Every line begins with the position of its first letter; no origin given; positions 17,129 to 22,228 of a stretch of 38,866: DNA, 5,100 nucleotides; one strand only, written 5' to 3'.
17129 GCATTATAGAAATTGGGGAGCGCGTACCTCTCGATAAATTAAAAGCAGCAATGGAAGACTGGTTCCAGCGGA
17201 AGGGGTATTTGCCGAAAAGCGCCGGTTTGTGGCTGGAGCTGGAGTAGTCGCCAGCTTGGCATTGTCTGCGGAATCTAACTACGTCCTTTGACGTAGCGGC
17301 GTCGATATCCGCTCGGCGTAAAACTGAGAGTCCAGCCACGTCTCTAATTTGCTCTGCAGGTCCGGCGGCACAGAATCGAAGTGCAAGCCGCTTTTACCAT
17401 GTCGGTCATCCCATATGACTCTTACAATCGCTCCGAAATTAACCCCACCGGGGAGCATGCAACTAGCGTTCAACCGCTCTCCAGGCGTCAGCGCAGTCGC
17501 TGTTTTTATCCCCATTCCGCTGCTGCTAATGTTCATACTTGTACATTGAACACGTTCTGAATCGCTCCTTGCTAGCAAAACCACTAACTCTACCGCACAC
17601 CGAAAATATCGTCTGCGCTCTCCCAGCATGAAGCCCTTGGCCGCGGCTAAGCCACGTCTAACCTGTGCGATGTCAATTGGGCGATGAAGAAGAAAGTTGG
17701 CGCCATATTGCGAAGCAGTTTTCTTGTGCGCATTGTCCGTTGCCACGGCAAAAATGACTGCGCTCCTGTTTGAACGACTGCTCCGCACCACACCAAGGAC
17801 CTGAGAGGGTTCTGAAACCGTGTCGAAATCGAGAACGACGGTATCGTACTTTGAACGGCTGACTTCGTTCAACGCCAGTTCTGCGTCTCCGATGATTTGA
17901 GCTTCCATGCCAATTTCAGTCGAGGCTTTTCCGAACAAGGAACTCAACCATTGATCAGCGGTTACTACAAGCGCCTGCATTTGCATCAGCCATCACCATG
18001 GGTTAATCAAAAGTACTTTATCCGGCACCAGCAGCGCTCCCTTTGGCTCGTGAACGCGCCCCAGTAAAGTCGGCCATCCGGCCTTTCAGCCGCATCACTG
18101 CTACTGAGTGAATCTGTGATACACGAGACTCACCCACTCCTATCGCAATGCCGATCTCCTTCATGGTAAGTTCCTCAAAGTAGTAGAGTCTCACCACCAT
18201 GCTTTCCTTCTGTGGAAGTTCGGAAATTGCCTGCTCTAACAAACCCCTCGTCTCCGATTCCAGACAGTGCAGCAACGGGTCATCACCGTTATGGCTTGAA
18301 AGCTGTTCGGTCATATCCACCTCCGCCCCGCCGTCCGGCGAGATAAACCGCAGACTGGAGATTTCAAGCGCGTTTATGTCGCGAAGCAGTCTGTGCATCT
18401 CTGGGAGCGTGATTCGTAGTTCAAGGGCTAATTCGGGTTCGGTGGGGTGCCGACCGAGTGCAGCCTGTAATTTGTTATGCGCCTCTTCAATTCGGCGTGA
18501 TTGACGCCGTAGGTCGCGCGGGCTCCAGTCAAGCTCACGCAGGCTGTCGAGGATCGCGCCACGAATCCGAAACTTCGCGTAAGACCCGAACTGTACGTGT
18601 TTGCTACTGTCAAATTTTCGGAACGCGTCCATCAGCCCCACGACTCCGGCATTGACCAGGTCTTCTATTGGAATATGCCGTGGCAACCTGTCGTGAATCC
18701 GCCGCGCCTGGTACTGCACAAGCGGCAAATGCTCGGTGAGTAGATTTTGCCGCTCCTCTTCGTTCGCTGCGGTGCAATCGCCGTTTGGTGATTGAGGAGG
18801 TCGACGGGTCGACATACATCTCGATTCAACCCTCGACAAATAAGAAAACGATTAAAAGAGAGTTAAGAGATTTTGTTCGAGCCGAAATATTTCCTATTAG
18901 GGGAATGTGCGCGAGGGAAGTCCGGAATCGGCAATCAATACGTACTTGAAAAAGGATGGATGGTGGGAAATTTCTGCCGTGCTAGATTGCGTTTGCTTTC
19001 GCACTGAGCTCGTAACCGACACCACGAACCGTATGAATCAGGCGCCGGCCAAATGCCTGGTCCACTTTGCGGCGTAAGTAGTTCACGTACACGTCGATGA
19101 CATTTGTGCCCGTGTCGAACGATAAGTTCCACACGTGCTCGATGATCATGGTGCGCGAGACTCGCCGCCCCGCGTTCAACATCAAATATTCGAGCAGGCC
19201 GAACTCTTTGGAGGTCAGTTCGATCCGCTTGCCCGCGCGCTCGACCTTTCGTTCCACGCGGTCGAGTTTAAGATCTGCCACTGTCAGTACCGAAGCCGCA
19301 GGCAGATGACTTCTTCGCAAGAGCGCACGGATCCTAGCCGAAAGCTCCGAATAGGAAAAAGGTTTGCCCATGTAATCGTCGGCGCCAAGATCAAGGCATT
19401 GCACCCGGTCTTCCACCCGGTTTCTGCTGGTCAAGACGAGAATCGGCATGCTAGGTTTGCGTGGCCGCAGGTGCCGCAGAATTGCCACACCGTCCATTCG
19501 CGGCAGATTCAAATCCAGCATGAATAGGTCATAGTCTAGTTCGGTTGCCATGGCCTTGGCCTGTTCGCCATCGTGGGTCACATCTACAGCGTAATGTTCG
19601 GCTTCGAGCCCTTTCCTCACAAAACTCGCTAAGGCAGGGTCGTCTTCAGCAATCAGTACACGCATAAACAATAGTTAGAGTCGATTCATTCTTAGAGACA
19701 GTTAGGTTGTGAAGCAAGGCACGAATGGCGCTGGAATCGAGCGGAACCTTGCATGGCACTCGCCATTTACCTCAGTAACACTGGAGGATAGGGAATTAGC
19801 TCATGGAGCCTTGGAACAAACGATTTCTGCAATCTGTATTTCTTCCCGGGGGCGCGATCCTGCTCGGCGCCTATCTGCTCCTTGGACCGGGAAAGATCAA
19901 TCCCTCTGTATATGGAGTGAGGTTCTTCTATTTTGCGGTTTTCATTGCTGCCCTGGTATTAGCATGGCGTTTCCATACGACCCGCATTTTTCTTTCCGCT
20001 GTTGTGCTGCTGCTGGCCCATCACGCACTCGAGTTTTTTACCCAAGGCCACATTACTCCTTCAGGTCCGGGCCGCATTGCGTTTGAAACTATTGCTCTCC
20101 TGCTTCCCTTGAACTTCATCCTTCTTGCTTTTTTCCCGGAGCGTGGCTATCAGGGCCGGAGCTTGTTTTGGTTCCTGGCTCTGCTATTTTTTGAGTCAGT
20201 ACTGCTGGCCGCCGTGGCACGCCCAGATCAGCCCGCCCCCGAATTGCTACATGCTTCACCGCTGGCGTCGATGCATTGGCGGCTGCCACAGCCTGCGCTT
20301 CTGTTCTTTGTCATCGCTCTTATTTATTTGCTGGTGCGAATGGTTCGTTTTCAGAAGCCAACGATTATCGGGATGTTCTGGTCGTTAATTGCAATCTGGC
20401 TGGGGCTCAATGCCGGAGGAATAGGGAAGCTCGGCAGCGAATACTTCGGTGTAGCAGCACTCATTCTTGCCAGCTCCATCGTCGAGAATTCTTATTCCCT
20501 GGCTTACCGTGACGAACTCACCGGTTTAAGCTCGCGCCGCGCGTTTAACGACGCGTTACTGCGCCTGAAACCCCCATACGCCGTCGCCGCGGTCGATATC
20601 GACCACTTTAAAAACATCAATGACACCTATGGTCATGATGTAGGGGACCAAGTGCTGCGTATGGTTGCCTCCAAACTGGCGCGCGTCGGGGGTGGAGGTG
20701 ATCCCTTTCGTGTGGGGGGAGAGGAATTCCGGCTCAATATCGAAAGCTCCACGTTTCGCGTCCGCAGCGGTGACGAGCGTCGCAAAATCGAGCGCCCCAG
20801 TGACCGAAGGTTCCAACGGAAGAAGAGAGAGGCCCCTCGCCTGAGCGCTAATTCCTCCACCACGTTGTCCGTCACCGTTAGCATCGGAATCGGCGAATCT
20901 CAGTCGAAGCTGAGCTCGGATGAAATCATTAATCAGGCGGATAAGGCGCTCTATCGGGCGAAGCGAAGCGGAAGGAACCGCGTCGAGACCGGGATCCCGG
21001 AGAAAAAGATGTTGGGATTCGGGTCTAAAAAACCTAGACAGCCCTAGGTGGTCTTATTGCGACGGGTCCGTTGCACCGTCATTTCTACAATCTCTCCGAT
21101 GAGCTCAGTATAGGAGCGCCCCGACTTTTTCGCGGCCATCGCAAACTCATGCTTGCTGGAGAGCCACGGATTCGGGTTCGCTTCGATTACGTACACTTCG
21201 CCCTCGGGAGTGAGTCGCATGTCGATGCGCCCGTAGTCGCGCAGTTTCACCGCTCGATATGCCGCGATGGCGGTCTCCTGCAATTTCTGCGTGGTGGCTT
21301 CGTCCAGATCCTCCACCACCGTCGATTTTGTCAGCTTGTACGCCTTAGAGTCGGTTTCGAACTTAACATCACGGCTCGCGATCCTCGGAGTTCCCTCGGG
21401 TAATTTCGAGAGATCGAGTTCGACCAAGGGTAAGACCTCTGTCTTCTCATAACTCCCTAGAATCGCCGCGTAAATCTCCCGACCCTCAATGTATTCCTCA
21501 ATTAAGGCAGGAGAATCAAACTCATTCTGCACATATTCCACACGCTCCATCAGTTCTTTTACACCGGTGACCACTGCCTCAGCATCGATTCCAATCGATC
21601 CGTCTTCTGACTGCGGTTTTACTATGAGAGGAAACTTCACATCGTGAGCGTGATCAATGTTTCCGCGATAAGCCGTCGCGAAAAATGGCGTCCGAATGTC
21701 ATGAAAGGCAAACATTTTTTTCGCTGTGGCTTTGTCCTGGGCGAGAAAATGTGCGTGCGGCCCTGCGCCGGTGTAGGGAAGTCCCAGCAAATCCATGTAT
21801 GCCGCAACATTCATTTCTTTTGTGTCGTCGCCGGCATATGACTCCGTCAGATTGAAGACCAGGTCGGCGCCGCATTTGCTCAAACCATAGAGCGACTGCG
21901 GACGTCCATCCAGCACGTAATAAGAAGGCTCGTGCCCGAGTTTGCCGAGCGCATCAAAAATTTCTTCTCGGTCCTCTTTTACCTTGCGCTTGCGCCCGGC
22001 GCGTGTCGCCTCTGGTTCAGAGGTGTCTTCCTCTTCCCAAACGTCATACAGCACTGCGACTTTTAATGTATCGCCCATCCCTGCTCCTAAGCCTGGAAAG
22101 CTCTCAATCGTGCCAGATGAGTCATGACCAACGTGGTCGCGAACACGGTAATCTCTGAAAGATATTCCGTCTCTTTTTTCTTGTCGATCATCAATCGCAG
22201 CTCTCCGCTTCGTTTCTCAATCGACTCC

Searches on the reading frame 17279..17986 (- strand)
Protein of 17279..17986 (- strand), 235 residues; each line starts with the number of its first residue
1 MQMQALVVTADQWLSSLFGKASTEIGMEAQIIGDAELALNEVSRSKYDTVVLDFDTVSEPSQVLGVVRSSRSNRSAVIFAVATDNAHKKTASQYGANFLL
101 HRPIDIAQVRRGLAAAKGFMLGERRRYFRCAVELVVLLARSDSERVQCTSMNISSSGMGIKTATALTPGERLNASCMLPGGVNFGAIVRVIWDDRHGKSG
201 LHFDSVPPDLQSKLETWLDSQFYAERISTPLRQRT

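Call 68: search_protein_families(library=pfam, proteins=[window:17279-17986:-], max_evalue=0.00001)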
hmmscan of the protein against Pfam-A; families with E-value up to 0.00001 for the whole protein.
window:17279-17986:- (235 aa): 1 family
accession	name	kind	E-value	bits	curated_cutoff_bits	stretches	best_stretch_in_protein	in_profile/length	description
PF07238.19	PilZ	-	9.7e-13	48.8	22.5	1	123-218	1-100/102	PilZ domain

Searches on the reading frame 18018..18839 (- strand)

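Call 68: search_protein_families(library=pfam, proteins=[window:18018-18839:-], max_evalue=0.00001)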
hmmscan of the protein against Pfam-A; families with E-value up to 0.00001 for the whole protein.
window:18018-18839:- (273 aa): 4 families
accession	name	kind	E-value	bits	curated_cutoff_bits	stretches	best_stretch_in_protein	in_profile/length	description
PF04545.22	Sigma70_r4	-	7.9e-15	54.5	24.1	1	204-252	1-49/50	Sigma-70, region 4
PF04542.20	Sigma70_r2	-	3.7e-14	52.7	24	1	33-105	1-70/71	Sigma-70 region 2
PF08281.18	Sigma70_r4_2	-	1.2e-07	31.7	25.7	1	200-241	3-44/54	Sigma-70, region 4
PF04539.22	Sigma70_r3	-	1.4e-06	28.7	25.3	1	114-157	3-46/78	Sigma-70 region 3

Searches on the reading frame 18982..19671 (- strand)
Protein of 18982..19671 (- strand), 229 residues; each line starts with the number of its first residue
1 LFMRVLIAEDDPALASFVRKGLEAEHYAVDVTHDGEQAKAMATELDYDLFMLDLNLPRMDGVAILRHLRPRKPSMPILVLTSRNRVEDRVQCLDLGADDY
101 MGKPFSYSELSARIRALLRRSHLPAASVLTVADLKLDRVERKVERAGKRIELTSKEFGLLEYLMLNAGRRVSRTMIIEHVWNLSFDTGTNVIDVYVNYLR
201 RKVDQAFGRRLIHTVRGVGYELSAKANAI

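Call 68: search_protein_families(library=pfam, proteins=[window:18982-19671:-], max_evalue=0.00001)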
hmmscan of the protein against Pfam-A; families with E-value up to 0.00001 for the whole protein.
window:18982-19671:- (229 aa): 2 families
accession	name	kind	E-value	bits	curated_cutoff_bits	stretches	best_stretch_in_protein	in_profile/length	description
PF00072.30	Response_reg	-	3.7e-29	101.6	30.2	1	5-115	1-111/111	Response regulator receiver domain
PF00486.34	Trans_reg_C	-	5.6e-26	90.9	26.2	1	147-222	1-77/77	Transcriptional regulatory protein, C terminal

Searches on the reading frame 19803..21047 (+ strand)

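Call 68: search_protein_families(library=pfam, proteins=[window:19803-21047:+], max_evalue=0.00001)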
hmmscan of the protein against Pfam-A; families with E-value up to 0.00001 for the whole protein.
window:19803-21047:+ (414 aa): 1 family
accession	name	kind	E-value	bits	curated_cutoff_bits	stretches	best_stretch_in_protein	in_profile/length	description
PF00990.26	GGDEF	-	3.2e-28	99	23.8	1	234-393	1-161/161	Diguanylate cyclase, GGDEF domain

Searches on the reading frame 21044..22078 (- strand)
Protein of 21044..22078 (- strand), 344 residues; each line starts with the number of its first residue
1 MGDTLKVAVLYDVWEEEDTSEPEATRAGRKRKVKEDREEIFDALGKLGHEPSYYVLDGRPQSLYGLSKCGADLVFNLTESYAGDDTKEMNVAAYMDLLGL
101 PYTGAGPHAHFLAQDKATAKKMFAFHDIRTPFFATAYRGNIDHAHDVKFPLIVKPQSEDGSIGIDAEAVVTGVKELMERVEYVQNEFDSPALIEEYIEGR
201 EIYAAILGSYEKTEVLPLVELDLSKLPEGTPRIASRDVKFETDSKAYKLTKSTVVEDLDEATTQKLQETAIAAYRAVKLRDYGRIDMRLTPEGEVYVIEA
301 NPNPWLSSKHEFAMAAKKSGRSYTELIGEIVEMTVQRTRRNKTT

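Call 68: search_protein_families(library=pfam, proteins=[window:21044-22078:-], max_evalue=0.00001)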
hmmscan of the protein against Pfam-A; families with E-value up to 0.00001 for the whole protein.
window:21044-22078:- (344 aa): 2 families
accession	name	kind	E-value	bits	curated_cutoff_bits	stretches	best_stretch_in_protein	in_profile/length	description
PF07478.18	Dala_Dala_lig_C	-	4.7e-29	101.8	24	1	145-332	33-204/204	D-ala D-ala ligase C-terminus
PF13535.11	ATP-grasp_4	-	5.7e-06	26.5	27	0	148-202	2-66/160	ATP-grasp domain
